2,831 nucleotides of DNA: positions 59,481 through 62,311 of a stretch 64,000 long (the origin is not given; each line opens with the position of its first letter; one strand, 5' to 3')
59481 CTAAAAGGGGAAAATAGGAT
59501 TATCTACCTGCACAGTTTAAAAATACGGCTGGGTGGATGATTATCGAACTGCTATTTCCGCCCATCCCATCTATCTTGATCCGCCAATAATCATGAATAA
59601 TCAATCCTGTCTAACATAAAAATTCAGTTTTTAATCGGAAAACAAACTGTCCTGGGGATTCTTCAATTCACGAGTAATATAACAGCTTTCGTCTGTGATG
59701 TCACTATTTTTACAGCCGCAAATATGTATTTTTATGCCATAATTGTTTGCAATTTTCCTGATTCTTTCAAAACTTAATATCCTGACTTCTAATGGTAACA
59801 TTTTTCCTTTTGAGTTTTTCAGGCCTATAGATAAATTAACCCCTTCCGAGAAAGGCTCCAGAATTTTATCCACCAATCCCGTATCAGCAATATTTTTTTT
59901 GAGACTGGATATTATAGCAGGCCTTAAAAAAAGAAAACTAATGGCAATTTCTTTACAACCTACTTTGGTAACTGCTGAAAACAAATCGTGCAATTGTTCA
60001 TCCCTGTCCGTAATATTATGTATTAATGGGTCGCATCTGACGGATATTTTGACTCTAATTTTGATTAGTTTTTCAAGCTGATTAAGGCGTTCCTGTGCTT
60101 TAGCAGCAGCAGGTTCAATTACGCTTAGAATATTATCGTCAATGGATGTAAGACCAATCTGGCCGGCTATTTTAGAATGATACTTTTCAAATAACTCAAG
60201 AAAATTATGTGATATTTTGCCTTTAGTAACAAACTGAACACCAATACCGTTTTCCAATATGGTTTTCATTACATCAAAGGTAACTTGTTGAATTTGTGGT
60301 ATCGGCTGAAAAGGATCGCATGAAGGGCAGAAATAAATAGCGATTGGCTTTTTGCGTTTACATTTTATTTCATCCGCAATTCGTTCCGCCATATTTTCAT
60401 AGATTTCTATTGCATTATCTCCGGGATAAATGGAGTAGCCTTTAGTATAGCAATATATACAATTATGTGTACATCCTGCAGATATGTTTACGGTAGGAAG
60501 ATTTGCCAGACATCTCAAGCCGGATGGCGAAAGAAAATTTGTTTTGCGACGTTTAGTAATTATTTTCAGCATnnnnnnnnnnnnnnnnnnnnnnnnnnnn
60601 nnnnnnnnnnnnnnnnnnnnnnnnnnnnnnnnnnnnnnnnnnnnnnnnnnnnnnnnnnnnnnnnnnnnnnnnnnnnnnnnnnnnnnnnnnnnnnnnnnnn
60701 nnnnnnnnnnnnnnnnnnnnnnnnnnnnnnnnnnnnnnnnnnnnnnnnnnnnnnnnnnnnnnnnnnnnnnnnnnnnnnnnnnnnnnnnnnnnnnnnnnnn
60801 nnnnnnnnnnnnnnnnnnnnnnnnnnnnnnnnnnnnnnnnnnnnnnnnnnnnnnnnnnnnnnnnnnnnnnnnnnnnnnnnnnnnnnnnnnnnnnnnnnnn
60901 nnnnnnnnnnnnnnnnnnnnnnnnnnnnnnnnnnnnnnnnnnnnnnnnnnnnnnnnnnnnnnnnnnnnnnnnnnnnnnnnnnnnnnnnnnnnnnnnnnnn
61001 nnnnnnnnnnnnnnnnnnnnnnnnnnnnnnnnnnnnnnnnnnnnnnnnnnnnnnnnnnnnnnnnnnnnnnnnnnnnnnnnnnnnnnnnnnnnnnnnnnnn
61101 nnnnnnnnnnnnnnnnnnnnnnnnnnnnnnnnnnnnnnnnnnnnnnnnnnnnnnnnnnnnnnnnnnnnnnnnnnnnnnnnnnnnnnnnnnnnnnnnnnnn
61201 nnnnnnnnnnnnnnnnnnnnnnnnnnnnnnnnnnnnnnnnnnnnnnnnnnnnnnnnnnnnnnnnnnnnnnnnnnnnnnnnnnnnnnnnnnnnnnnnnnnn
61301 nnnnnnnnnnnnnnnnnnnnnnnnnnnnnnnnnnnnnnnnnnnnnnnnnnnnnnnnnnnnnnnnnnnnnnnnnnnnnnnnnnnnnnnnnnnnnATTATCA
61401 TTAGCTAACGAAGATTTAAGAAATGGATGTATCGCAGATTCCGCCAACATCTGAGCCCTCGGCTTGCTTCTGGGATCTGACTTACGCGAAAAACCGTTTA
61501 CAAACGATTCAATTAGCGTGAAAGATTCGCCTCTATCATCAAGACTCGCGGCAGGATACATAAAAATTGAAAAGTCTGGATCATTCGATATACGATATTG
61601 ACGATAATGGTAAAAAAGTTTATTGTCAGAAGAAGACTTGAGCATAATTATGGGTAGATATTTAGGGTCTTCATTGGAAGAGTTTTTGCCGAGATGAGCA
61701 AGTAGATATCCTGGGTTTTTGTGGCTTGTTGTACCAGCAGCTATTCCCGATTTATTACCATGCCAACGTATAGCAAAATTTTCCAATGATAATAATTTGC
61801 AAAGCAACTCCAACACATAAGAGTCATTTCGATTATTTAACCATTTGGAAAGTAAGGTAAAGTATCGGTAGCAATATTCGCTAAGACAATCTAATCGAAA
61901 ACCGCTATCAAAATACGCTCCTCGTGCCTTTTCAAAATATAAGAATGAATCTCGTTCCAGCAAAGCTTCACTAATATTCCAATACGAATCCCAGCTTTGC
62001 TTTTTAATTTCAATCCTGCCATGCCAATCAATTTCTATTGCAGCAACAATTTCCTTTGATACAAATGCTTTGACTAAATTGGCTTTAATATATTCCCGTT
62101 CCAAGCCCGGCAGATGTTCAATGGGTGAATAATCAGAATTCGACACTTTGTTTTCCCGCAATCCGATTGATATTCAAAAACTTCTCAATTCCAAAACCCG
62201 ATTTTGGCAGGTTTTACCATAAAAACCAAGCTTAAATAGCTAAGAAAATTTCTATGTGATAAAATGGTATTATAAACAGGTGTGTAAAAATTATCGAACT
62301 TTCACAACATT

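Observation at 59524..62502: AT-rich two-gene cassette (SplB-type radical SAM + 531-aa methyltransferase-like protein) bracketed by 68-nt direct repeats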

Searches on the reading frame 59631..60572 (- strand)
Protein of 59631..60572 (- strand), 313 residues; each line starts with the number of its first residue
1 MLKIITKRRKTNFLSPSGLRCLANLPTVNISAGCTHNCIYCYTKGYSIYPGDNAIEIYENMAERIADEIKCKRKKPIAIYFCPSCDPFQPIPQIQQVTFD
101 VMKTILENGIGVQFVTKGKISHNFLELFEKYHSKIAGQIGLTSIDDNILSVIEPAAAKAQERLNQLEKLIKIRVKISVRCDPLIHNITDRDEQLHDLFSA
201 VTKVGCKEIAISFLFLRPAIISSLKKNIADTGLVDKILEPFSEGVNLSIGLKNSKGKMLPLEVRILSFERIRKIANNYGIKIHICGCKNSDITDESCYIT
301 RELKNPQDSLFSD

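Call 9: search_protein_families(library=pfam, proteins=[window:59631-60572:-], max_evalue=0.01)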
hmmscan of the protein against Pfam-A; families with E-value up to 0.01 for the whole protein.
window:59631-60572:- (313 aa): 3 families
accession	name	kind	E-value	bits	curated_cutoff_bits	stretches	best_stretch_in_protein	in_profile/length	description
PF04055.27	Radical_SAM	-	2.8e-09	37.8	29.5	1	28-197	1-165/166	Radical SAM superfamily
PF20903.3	SPL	-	4.7e-05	22.9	27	1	28-203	81-252/338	Spore photoproduct lyase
PF08902.16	DUF1848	-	0.0035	17.7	30.5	0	112-297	51-215/262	Domain of unknown function (DUF1848)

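Call 10: search_protein_families(library=ncbifam, proteins=[window:59631-60572:-], max_evalue=0.1)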
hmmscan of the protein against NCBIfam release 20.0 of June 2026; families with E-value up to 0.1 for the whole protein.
window:59631-60572:- (313 aa): 15 families
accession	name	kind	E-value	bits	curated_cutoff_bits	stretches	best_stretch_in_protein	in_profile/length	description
NF033668.1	rSAM_PA0069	hypoth_equivalog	1.8e-21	76.6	360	1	28-219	61-259/348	PA0069 family radical SAM protein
NF038135.1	rSAM_Rv2578c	equivalog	2.3e-17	63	430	1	27-220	63-266/317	Rv2578c family radical SAM protein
NF038136.1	rSAM_Rv_intein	exception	1.8e-10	40.4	700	1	60-219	361-522/574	intein-containing Rv2578c family radical SAM protein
TIGR04317.1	W_rSAM_matur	equivalog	2.9e-05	23.4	380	1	28-214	8-184/349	tungsten cofactor oxidoreductase radical SAM maturase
TIGR04070.1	photo_TT_lyase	equivalog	0.00016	20.7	400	1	29-205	82-254/338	spore photoproduct lyase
NF050038.1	rSAM_RiPP_GggB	equivalog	0.00033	19.8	650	1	27-133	45-148/398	streptosactin maturase GggB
TIGR04470.1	rSAM_mob_pairB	equivalog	0.00035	20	410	1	27-197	21-189/285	radical SAM mobile pair protein B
TIGR01212.1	TIGR01212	equivalog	0.0015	17.7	180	1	37-156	39-160/302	tRNA modification radical SAM protein MnmL/YtqA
NF008335.0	PRK11121.1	equivalog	0.024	14.4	199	1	31-90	23-79/154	anaerobic ribonucleoside-triphosphate reductase-activating protein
TIGR02491.1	NrdG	equivalog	0.025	14.5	126.1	1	30-73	21-62/154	anaerobic ribonucleoside-triphosphate reductase activating protein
TIGR03972.1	rSAM_TYW1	equivalog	0.027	13.6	317.95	0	10-79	37-101/297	4-demethylwyosine synthase TYW1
TIGR04038.1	tatD_link_rSAM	subfamily_domain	0.028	14.2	129.7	1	28-121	12-100/192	TatD family nuclease-associated radical SAM protein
TIGR04471.1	rSAM_mob_pairA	equivalog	0.032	13.7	355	0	27-44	9-26/220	radical SAM mobile pair protein A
TIGR01578.1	MiaB-like-B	hypoth_equivalog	0.055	12.2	314.7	1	23-44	132-153/421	tRNA (N(6)-L-threonylcarbamoyladenosine(37)-C(2))-methylthiotransferase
TIGR02976.1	phageshock_pspB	equivalog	0.066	13.5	51.7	0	127-171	22-66/75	envelope stress response membrane protein PspB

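Call 11: search_protein_families(library=padloc, proteins=[window:59631-60572:-], max_evalue=0.1)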
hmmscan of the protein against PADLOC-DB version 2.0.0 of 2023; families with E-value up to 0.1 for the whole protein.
window:59631-60572:- (313 aa): 0 families

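Call 13: find_homologous_proteins(query=window:59631-60572:-)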
Query window:59631-60572:- (313 aa): 373 proteins with E <= 0.001 among 1556 candidates; the best 120 are listed.
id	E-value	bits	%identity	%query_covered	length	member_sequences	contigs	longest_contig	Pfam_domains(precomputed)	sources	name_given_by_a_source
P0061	2.1e-206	702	100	100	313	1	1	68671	PF04055.28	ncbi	-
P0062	4.6e-176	602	84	100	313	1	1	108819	PF20903.4,PF04055.28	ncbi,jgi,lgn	ncbi:MAG: radical SAM protein [Phycisphaerae bacterium]|jgi:DNA repair photolyase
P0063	2.9e-170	583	83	100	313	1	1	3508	PF04055.28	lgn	-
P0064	2.0e-169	580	81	100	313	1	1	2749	PF04055.28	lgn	-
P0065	3.7e-169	580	82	100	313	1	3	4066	PF20903.4,PF04055.28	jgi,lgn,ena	-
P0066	3.9e-169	580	83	100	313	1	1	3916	PF20903.4,PF04055.28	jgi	-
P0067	8.5e-168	575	81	100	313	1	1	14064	PF04055.28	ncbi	-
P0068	3.4e-167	573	82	100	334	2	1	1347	PF04055.28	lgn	-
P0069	5.0e-167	573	81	100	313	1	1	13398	PF04055.28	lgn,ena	-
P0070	1.0e-166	572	81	100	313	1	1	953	PF04055.28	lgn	-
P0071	1.8e-166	571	81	100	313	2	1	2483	PF20903.4,PF04055.28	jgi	-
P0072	7.2e-166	569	80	100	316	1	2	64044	PF20903.4,PF04055.28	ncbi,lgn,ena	-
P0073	1.4e-165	568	80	100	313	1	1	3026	PF20903.4,PF04055.28,PF08902.17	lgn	-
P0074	2.8e-165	567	82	100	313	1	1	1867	PF20903.4,PF04055.28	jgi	jgi:DNA repair photolyase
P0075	7.1e-165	566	80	100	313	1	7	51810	PF20903.4,PF04055.28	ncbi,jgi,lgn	-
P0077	2.1e-163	561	78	100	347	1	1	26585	PF20903.4,PF04055.28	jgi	-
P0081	7.8e-162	556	79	100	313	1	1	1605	PF20903.4,PF04055.28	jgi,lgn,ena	-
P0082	2.3e-161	554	79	99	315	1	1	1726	PF20903.4,PF04055.28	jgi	jgi:DNA repair photolyase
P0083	5.9e-160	549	78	100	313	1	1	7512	PF20903.4,PF04055.28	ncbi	-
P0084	6.8e-160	549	77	99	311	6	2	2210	PF20903.4,PF04055.28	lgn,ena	-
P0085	5.0e-159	546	76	100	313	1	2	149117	PF20903.4,PF04055.28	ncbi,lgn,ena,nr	ncbi:MAG: radical SAM protein [Anaerohalosphaeraceae bacterium]|nr:radical SAM protein [Anaerohalosp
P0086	1.2e-157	542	84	92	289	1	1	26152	PF20903.4,PF04055.28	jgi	jgi:DNA repair photolyase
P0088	1.6e-156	538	76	97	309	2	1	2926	PF20903.4,PF04055.28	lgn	-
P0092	4.6e-151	520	74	97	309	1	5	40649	PF20903.4,PF04055.28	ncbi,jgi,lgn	-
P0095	1.8e-144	499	70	99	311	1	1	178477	PF20903.4,PF04055.28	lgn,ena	-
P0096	2.6e-144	498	68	100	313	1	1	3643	PF20903.4,PF04055.28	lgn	-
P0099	7.0e-142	490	68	99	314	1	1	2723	PF20903.4,PF04055.28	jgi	jgi:DNA repair photolyase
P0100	7.1e-142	490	66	99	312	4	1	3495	PF20903.4,PF04055.28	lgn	-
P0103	4.2e-141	487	68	99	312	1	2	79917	PF20903.4,PF04055.28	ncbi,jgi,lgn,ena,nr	ncbi:MAG: hypothetical protein CVV39_00840 [Planctomycetes bacterium HGW-Planctomycetes-1]|nr:MAG: h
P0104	1.3e-140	486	68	99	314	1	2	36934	PF20903.4,PF04055.28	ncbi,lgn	-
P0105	1.3e-140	486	65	99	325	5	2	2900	PF20903.4,PF04055.28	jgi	jgi:DNA repair photolyase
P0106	2.2e-140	485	67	99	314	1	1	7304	PF20903.4,PF04055.28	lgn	-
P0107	7.5e-139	480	68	99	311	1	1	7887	PF20903.4,PF04055.28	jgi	jgi:DNA repair photolyase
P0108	7.4e-132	457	63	99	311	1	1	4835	PF20903.4,PF04055.28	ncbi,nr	ncbi:MAG: radical SAM protein [Phycisphaerae bacterium]|nr:radical SAM protein [Phycisphaerae bacter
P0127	3.3e-121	422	60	99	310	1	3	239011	PF04055.28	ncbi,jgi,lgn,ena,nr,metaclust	ncbi:MAG: hypothetical protein A2Y10_12185 [Planctomycetes bacterium GWF2_41_51]|nr:MAG: hypothetica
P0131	8.2e-118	411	57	95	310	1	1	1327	PF20903.4,PF04055.28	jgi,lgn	jgi:DNA repair photolyase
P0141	1.9e-113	397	55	100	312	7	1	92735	PF04055.28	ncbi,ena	-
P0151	2.4e-112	393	54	100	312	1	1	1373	PF20903.4,PF04055.28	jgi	jgi:DNA repair photolyase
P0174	1.7e-109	384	53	100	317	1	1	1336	PF20903.4,PF04055.28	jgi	jgi:DNA repair photolyase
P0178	2.4e-109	383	53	100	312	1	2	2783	PF20903.4,PF04055.28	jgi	-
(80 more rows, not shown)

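Call 66: search_protein_families(library=phrogs, proteins=[window:59631-60572:-], max_evalue=0.01)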
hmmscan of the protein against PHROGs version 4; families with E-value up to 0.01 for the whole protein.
window:59631-60572:- (313 aa): 3 families
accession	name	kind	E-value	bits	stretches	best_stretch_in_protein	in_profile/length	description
phrog_13321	-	unknown function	6e-26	92.3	1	27-212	45-236/307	-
phrog_9252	-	DNA, RNA and nucleotide metabolism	5.6e-14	52.8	1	31-243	122-335/480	DNA repair photolyase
phrog_12524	-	unknown function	0.0066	16.6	0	132-165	169-203/342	-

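Call 67: search_solved_structures(query=window:59631-60572:-, max_evalue=1, show_alignments=1)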
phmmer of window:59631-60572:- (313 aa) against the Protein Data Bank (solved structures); distinct sequences matched with E-value up to 1: 1.
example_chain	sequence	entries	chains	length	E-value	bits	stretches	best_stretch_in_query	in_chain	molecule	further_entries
2yx0_A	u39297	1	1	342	0.027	16.8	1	13-86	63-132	radical sam enzyme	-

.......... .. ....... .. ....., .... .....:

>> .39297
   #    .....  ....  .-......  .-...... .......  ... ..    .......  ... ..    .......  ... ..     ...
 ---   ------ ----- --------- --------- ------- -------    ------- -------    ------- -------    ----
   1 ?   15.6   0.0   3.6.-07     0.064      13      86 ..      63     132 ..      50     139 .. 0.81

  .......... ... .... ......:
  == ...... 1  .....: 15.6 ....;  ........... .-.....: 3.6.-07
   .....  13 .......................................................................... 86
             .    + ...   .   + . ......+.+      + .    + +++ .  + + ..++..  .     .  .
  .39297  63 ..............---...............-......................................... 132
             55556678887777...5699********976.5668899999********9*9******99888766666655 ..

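Call 69: find_encoding_contigs(protein=P0141, flank=6000, max_places=2)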
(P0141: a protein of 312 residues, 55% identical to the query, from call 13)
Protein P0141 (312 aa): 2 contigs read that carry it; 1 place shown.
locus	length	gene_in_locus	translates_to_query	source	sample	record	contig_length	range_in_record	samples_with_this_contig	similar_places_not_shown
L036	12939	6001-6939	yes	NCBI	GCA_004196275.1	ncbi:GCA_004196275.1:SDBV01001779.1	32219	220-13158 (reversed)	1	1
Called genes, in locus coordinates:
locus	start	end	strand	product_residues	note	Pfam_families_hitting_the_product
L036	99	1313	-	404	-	-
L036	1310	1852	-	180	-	PF08281:Sigma70_r4_2, PF04545:Sigma70_r4 (weak)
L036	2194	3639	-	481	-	-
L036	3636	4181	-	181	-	PF04542:Sigma70_r2, PF08281:Sigma70_r4_2 (weak)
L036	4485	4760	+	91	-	-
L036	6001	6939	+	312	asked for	PF04055:Radical_SAM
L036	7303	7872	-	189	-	PF23564:EF-hand_FSTL1 (faint), PF10591:SPARC_Ca_bdg (faint), PF13499:EF-hand_7 (faint), PF00036:EF-hand_1 (faint), PF13202:EF-hand_5 (faint), PF13405:EF-hand_6 (faint)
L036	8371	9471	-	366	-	PF00793:DAHP_synth_1, PF01817:CM_2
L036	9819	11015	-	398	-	PF01938:TRAM (weak)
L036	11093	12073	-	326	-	PF12844:HTH_19 (weak), PF01381:HTH_3, PF00717:Peptidase_S24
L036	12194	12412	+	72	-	-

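Call 111: find_encoding_contigs(protein=P0127, flank=6000, max_places=2)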
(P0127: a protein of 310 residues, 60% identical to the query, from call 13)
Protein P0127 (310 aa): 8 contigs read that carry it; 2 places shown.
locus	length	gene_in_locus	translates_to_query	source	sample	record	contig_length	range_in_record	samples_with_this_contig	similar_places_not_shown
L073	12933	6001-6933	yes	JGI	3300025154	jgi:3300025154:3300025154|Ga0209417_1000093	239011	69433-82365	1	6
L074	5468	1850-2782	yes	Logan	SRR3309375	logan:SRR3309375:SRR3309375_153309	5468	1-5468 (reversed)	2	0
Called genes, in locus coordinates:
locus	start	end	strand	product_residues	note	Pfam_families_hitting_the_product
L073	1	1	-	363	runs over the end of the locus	PF01966:HD, PF13286:HD_assoc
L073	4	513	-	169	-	PF11969:DcpS_C (weak), PF01230:HIT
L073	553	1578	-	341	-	-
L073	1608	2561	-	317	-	-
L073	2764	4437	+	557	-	PF00920:ILVD_EDD_N, PF24877:ILV_EDD_C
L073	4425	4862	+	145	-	PF03692:CxxCxxCC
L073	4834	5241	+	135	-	-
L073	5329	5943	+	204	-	PF01810:LysE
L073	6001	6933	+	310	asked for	PF04055:Radical_SAM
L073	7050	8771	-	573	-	PF00999:Na_H_Exchanger, PF00359:PTS_EIIA_2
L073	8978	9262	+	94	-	-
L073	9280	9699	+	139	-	-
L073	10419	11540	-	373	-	PF14238:DUF4340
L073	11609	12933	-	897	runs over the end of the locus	PF12679:ABC2_membrane_2 (weak), PF23357:DUF7088, PF09822:ABC_transp_aux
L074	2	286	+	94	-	?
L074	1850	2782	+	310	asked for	PF04055:Radical_SAM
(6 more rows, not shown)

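Call 112: search_protein_families(library=ncbifam, proteins=[L073:6001-6933:+], max_evalue=0.001)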
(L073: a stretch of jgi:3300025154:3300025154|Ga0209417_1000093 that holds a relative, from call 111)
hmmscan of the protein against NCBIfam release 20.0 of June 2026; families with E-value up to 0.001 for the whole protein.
L073:6001-6933:+ (310 aa): 5 families
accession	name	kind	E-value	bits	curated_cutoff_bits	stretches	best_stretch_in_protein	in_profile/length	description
NF033668.1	rSAM_PA0069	hypoth_equivalog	1.8e-24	86.4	360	1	25-228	59-269/348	PA0069 family radical SAM protein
NF038135.1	rSAM_Rv2578c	equivalog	6e-22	78.1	430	1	27-229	64-276/317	Rv2578c family radical SAM protein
NF038136.1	rSAM_Rv_intein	exception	9.7e-17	61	700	1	84-219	386-523/574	intein-containing Rv2578c family radical SAM protein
TIGR04470.1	rSAM_mob_pairB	equivalog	1.9e-05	24.2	410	1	27-216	22-204/285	radical SAM mobile pair protein B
TIGR04070.1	photo_TT_lyase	equivalog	0.00011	21.3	400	1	27-212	81-264/338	spore photoproduct lyase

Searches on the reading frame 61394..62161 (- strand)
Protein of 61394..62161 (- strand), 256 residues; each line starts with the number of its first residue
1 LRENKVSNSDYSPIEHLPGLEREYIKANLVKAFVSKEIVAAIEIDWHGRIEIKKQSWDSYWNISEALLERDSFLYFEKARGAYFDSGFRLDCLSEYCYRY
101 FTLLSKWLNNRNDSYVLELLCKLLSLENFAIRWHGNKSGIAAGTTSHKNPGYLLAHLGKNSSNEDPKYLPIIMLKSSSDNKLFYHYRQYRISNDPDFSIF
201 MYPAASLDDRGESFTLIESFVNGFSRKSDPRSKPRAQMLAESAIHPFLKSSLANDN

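Call 57: predict_structure(alignment_id=A2)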
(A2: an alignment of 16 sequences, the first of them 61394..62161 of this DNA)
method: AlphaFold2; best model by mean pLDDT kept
length: 256 residues; sequences in the alignment: 16
mean_pLDDT: 84.6   pTM: 0.80
mean pLDDT of the five models: 84.6, 84.1, 83.0, 81.4, 81.1
residues with pLDDT >= 90: 131; 70-90: 85; 50-70: 31; < 50: 9
segments of 3 or more residues with pLDDT < 50: 1-8
pLDDT, mean of each block of 10 residues (from residue 1): 43 74 95 97 91 96 84 96 95 95 94 90 94 88 93 79 63 74 88 90 88 90 80 69 79 70
secondary structure, 60 per line:
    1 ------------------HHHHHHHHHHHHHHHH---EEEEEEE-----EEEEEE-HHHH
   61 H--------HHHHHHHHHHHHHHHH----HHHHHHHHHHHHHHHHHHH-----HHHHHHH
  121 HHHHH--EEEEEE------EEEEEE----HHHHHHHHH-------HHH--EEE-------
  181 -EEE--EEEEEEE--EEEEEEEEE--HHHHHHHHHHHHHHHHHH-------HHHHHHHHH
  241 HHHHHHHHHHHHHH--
elements in order: H19-34 E38-44 E50-55 H57-61 H70-85 H90-108 H114-125 E128-133 E140-145 H150-158 E171-173 E182-184 E187-193 E196-204 H207-224 H232-254
